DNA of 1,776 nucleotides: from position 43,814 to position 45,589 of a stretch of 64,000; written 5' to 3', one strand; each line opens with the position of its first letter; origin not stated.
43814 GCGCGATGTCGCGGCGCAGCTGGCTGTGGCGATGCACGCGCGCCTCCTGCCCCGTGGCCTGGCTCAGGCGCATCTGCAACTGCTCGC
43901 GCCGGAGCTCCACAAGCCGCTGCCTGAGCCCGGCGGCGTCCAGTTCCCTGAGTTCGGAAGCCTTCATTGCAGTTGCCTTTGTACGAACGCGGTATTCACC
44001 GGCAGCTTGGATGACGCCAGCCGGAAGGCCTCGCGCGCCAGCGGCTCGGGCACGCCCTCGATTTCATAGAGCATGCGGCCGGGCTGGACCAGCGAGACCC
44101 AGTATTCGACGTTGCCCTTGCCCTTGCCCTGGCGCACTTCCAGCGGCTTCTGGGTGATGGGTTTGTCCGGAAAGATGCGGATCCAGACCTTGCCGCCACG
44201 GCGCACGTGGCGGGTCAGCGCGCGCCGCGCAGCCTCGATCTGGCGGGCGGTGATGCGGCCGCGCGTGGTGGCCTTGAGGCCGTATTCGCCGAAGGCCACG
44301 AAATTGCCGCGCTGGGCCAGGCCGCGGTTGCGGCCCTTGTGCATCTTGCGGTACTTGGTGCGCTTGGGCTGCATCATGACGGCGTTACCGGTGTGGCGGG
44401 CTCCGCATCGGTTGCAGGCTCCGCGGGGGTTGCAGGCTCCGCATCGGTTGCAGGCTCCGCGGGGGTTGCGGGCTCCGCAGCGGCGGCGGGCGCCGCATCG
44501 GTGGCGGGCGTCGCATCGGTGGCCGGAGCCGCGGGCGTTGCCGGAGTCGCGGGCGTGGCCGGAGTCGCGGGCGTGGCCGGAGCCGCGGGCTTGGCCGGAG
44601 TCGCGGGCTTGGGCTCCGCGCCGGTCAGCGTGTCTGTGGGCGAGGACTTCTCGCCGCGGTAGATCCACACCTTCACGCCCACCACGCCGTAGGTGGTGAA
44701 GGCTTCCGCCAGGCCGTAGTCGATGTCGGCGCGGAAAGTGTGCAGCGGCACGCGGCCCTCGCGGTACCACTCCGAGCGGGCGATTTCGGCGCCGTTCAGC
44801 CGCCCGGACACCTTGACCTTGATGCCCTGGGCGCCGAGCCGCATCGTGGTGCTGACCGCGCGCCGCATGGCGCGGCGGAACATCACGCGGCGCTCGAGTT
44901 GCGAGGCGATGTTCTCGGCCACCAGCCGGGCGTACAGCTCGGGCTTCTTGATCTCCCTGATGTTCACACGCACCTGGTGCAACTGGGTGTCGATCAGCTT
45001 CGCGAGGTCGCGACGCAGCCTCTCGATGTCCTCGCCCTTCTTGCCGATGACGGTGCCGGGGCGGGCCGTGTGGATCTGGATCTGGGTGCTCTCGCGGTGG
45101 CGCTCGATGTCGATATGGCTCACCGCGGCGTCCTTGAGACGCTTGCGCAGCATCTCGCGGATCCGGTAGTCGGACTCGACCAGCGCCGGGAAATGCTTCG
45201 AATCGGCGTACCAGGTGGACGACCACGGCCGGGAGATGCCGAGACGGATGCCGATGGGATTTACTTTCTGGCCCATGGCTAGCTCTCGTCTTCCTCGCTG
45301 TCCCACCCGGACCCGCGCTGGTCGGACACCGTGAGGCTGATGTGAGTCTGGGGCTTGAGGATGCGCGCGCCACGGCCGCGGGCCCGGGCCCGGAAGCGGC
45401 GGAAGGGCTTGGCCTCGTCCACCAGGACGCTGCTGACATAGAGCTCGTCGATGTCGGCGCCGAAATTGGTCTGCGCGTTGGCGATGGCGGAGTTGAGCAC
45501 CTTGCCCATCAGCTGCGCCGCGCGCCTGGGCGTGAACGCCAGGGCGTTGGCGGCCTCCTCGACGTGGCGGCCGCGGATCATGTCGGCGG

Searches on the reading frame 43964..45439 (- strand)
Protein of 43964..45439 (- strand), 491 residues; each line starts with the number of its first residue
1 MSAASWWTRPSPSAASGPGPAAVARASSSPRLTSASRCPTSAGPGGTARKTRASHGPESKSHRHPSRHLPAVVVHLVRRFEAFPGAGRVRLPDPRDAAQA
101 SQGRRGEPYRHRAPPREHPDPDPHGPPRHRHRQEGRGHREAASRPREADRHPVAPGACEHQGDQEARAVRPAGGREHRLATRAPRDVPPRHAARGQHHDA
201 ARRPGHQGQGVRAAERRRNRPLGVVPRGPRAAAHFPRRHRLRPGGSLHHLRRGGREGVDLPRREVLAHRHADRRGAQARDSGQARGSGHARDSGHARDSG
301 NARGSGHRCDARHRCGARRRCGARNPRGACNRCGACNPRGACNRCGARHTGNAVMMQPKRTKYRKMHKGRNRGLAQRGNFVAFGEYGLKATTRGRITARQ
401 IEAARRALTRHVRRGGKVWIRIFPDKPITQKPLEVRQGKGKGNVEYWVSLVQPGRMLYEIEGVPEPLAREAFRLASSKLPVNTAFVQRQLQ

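Call 82: search_protein_families(library=pfam, proteins=[window:43964-45439:-], max_evalue=0.00001)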
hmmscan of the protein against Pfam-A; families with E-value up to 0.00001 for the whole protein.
window:43964-45439:- (491 aa): 1 family
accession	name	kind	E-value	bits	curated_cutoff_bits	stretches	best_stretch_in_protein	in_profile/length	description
PF00252.24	Ribosomal_L16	-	9.9e-51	171.6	27.9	1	358-486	1-132/132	Ribosomal protein L16p/L10e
